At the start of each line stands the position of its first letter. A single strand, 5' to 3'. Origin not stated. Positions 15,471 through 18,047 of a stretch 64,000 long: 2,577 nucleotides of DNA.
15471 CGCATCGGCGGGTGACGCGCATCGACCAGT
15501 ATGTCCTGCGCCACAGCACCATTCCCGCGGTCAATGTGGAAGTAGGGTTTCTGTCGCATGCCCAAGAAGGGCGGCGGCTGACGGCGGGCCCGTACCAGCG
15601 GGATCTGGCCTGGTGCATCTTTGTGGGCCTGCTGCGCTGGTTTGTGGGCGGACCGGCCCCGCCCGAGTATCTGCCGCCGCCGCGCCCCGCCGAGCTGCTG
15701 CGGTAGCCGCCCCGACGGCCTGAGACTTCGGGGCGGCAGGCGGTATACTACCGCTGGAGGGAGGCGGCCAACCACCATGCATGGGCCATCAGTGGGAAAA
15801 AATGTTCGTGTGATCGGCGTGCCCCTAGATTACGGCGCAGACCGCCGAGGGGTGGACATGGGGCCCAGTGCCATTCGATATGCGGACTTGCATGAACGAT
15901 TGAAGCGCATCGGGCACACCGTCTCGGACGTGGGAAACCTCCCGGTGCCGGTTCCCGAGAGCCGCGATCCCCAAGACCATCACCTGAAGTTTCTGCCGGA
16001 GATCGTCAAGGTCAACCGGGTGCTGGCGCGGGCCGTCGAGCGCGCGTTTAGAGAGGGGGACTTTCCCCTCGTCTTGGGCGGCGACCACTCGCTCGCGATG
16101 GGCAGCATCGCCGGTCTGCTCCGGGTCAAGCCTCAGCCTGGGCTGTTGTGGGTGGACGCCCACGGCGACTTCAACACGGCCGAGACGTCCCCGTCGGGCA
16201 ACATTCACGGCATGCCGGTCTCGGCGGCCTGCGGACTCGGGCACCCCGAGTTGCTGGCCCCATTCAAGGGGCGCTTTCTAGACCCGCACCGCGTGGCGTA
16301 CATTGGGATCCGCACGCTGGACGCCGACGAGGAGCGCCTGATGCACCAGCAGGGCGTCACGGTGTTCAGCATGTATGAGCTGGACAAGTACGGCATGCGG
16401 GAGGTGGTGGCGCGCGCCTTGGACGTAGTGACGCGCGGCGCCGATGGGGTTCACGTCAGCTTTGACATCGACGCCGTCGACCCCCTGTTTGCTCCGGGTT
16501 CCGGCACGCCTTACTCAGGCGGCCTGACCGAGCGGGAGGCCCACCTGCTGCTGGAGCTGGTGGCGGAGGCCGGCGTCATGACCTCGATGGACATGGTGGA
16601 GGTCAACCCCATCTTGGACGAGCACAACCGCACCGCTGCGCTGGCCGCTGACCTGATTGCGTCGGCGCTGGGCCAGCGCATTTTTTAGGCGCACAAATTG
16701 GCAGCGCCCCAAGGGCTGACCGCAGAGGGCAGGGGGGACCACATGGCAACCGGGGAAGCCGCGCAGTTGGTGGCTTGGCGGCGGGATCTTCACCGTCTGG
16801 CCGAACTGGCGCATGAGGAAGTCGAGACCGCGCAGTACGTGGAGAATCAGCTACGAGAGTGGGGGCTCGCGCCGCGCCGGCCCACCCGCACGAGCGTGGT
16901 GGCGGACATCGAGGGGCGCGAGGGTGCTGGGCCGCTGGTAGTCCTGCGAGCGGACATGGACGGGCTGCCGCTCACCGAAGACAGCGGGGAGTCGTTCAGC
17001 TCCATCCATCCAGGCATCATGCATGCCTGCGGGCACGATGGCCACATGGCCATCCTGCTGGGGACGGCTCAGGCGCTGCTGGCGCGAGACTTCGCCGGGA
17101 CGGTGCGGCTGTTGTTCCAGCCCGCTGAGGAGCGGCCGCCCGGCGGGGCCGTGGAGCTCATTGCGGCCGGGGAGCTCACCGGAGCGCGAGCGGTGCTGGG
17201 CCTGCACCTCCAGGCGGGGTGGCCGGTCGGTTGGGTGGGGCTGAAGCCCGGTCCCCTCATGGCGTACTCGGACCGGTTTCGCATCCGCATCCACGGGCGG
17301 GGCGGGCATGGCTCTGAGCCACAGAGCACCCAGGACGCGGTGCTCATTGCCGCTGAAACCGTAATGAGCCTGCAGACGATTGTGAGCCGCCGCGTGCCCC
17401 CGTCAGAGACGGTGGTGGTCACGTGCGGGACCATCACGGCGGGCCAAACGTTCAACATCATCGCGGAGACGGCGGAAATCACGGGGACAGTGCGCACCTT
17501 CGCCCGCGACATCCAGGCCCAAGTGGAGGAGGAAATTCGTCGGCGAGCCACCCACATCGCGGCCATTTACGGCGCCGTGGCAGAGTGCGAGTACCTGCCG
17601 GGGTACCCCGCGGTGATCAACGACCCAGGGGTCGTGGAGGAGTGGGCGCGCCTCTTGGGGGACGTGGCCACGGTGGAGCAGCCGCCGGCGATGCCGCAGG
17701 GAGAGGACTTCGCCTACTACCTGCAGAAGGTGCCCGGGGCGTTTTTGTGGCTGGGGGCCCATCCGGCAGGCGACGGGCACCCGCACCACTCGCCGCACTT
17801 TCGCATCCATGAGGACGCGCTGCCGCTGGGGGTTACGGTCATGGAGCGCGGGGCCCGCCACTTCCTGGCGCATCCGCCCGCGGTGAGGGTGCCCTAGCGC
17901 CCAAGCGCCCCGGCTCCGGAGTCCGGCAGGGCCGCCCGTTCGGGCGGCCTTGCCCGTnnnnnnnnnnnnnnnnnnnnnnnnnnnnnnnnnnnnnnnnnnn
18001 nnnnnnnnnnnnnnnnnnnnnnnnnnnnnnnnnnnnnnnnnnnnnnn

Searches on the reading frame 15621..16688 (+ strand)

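Call 34: search_protein_families(library=pfam, proteins=[window:15621-16688:+], max_evalue=0.00001)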
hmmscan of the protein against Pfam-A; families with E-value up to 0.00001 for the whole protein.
window:15621-16688:+ (355 aa): 1 family
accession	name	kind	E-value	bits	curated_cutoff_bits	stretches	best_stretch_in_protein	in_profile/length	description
PF00491.26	Arginase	-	6.8e-77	259.1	22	1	61-350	2-279/280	Arginase family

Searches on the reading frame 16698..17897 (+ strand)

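Call 33: search_protein_families(library=pfam, proteins=[window:16698-17897:+], max_evalue=0.00001)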
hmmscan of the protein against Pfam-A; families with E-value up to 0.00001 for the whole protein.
window:16698-17897:+ (399 aa): 2 families
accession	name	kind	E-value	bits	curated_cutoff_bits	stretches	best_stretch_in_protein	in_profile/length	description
PF01546.33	Peptidase_M20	-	1.4e-37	130.1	24.6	1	82-384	1-202/206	Peptidase family M20/M25/M40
PF07687.19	M20_dimer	-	2.9e-09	37.3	21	1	193-288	8-103/107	Peptidase dimerisation domain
